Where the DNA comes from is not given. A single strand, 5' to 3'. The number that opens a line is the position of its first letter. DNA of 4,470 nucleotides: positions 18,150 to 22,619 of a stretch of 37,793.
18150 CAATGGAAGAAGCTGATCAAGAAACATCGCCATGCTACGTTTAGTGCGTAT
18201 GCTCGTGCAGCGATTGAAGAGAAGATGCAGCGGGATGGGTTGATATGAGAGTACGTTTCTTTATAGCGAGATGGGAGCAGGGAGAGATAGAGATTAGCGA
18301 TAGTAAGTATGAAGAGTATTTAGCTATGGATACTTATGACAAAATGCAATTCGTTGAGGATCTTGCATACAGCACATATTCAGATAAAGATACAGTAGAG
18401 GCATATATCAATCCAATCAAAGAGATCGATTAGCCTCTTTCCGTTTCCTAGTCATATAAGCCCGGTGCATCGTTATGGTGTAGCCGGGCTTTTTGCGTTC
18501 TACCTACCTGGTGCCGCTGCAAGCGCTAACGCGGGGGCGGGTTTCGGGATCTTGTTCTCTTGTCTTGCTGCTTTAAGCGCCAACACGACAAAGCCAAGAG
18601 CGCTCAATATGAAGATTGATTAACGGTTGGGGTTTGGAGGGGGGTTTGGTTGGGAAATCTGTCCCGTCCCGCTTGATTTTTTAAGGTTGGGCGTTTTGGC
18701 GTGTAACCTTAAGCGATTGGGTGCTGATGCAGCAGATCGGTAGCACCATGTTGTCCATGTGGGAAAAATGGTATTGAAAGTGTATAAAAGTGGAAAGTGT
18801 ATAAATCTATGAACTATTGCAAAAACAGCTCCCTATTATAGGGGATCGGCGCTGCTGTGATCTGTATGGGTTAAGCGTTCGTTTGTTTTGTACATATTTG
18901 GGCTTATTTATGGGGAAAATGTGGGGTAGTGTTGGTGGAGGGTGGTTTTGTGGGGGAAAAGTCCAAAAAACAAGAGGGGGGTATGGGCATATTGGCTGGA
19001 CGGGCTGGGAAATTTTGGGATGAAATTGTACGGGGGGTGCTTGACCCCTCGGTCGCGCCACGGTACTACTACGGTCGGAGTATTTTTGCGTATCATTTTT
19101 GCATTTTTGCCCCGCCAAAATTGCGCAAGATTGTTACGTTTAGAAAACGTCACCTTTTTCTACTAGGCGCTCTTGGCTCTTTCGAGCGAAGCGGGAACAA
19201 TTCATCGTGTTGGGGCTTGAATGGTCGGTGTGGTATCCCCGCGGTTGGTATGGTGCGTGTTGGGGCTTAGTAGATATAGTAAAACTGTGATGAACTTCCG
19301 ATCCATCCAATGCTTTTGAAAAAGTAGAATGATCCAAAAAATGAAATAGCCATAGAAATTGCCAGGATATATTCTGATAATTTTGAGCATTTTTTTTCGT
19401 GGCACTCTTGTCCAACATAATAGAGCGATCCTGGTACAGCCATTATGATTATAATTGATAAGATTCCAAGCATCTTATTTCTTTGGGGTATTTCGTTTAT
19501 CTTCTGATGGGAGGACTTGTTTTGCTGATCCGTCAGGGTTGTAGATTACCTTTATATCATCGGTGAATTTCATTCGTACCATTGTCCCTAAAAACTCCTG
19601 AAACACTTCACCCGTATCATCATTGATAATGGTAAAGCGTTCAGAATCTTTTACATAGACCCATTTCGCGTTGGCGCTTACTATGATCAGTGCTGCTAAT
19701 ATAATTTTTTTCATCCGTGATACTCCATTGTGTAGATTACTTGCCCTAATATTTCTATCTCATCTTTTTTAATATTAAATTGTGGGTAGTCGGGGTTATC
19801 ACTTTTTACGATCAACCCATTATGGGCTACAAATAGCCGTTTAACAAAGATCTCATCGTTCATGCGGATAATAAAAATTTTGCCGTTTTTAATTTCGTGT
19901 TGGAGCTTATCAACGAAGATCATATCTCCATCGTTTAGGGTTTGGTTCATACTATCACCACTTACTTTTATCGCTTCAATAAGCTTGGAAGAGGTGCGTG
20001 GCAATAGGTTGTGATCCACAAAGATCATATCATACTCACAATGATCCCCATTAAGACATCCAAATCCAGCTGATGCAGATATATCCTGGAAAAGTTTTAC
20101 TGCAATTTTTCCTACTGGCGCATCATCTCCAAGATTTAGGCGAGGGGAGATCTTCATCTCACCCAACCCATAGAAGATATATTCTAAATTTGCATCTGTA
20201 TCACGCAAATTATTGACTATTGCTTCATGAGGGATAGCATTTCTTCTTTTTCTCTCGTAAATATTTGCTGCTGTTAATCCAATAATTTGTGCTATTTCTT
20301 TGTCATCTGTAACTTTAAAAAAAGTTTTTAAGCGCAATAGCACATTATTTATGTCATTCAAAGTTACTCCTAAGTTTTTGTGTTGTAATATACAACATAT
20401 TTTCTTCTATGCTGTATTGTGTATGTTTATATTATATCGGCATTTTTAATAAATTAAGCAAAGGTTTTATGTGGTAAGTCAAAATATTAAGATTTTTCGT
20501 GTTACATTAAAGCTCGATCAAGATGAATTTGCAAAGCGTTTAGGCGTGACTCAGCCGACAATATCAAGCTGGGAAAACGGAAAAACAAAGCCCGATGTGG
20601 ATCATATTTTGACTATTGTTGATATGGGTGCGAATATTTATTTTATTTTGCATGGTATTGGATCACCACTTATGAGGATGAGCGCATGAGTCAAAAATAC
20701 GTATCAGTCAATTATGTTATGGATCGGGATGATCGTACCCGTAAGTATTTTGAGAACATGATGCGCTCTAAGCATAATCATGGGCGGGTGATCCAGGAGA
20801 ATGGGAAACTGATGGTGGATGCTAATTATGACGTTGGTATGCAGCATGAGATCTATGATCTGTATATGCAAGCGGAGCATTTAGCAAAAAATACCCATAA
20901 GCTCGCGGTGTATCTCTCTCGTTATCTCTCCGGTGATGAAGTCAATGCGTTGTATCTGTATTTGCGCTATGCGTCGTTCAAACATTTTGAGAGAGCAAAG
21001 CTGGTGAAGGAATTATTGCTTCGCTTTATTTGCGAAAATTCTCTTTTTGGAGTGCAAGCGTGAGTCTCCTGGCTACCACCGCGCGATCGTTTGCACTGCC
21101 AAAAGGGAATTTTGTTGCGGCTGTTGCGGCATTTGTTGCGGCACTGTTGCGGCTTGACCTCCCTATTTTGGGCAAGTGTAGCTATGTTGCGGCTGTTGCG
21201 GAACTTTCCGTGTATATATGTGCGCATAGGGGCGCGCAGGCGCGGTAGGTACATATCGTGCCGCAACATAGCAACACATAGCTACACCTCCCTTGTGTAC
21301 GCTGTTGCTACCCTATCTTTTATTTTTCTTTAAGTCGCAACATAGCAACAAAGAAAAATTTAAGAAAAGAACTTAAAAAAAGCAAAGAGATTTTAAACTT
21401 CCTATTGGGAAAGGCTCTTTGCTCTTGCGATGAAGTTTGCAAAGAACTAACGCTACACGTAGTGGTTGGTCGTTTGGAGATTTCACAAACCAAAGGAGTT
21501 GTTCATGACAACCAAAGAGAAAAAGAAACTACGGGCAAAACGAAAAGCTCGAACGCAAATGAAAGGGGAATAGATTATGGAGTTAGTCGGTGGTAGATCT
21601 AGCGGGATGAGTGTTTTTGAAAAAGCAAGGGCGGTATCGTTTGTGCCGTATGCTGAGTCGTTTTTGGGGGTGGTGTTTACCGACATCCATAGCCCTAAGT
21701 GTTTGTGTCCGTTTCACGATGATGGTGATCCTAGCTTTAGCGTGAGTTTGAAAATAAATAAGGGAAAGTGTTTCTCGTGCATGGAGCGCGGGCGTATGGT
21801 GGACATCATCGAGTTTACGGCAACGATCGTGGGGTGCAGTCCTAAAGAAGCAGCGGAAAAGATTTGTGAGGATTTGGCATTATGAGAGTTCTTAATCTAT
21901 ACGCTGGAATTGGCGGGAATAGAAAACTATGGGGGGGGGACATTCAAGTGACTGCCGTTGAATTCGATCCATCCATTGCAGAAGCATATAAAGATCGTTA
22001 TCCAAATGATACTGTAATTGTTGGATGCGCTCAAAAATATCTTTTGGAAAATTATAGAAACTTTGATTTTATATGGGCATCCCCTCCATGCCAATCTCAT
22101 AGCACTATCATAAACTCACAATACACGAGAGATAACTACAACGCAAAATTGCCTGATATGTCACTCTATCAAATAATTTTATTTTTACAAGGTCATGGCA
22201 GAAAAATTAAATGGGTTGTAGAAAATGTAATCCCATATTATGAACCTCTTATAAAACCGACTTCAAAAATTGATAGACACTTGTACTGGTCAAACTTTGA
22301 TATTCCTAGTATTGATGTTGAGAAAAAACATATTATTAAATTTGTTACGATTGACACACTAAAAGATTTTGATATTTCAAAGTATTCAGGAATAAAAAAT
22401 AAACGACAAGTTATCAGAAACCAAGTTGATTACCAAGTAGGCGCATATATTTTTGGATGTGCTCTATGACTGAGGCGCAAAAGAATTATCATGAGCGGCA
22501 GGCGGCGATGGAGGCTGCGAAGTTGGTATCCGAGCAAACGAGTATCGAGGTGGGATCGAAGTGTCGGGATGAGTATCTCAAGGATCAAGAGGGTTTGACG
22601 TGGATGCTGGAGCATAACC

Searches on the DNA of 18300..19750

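Call 80: search_rna_families(source=window, start=18300, end=19750, threshold=evalue, max_evalue=1)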
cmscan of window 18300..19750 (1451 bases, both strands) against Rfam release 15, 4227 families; matches with E-value up to 1: 1.
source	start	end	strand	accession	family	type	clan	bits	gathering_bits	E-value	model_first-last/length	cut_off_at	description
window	19582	19660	-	RF00451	MIR395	Gene; miRNA;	-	19.4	56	0.59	1-104/104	no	mir-395 microRNA precursor family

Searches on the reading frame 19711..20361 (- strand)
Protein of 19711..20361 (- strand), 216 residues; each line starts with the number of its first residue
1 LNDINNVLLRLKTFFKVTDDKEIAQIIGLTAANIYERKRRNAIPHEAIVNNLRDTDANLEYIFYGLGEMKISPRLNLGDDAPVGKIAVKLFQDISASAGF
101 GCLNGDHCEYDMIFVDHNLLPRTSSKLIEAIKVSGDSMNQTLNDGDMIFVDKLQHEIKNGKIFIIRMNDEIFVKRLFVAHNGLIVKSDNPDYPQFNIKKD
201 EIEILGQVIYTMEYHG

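Call 13: search_protein_families(library=pfam, proteins=[window:19711-20361:-], max_evalue=0.01)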
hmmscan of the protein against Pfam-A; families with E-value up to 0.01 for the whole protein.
window:19711-20361:- (216 aa): 3 families
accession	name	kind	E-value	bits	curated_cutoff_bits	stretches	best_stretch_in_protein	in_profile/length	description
PF00717.28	Peptidase_S24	-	5.1e-23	81.4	23.3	1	95-209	5-116/116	Peptidase S24-like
PF07022.19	Phage_CI_repr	-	9.1e-08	32.8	22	1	7-70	2-65/65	Bacteriophage CI repressor helix-turn-helix domain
PF10502.14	Peptidase_S26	-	1.2e-05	25.8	22.9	1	126-176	21-77/168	Signal peptidase, peptidase S26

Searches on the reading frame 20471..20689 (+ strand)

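Call 71: search_protein_families(library=pfam, proteins=[window:20471-20689:+], max_evalue=1)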
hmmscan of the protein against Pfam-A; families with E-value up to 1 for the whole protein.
window:20471-20689:+ (72 aa): 12 families
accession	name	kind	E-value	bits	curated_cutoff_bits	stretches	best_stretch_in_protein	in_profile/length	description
PF01381.28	HTH_3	-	1.3e-12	48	23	1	6-49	1-44/55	Helix-turn-helix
PF12844.13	HTH_19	-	1.3e-06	28.7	30.2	1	4-49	2-47/64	Helix-turn-helix domain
PF13560.12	HTH_31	-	7.2e-06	26.7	27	1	7-47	7-48/64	Helix-turn-helix domain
PF22495.2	HTH_92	-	4.8e-05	23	27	1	9-41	3-35/45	RsaL-like HTH domain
PF13744.12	HTH_37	-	0.00029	21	27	1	9-39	26-56/80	Helix-turn-helix domain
PF15731.11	MqsA_antitoxin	-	0.0015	19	30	1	4-46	72-114/131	Antitoxin component of bacterial toxin-antitoxin system, MqsA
PF13443.12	HTH_26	-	0.0018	18.9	22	1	6-50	2-47/63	Cro/C1-type HTH DNA-binding domain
PF15943.11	YdaS_toxin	-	0.006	16.8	30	1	17-49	11-43/65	Bacterial toxin YdaS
PF13545.12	HTH_Crp_2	-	0.043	14.2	27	1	10-32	18-40/70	Crp-like helix-turn-helix domain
PF07022.19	Phage_CI_repr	-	0.089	13.6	22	1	17-63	15-61/65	Bacteriophage CI repressor helix-turn-helix domain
PF14549.12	P22_Cro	-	0.091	13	30.2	1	17-37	12-30/60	DNA-binding transcriptional regulator Cro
PF13411.12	MerR_1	-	0.18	12.4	21.6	1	18-36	4-22/69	MerR HTH family regulatory protein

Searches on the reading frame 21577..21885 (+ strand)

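Call 13: search_protein_families(library=pfam, proteins=[window:21577-21885:+], max_evalue=0.01)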
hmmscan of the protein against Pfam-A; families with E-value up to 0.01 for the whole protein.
window:21577-21885:+ (102 aa): 1 family
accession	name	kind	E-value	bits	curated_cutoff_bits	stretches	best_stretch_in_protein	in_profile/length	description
PF01807.25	Zn_ribbon_DnaG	-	2.9e-10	40.2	24.9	1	41-100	33-89/98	CHC2 zinc finger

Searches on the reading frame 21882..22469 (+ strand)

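Call 13: search_protein_families(library=pfam, proteins=[window:21882-22469:+], max_evalue=0.01)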
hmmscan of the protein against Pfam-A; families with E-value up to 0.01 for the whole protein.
window:21882-22469:+ (195 aa): 1 family
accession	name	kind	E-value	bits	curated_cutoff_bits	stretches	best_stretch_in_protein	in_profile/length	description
PF00145.23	DNA_methylase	-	1.5e-07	31.6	22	1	1-86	1-87/324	C-5 cytosine-specific DNA methylase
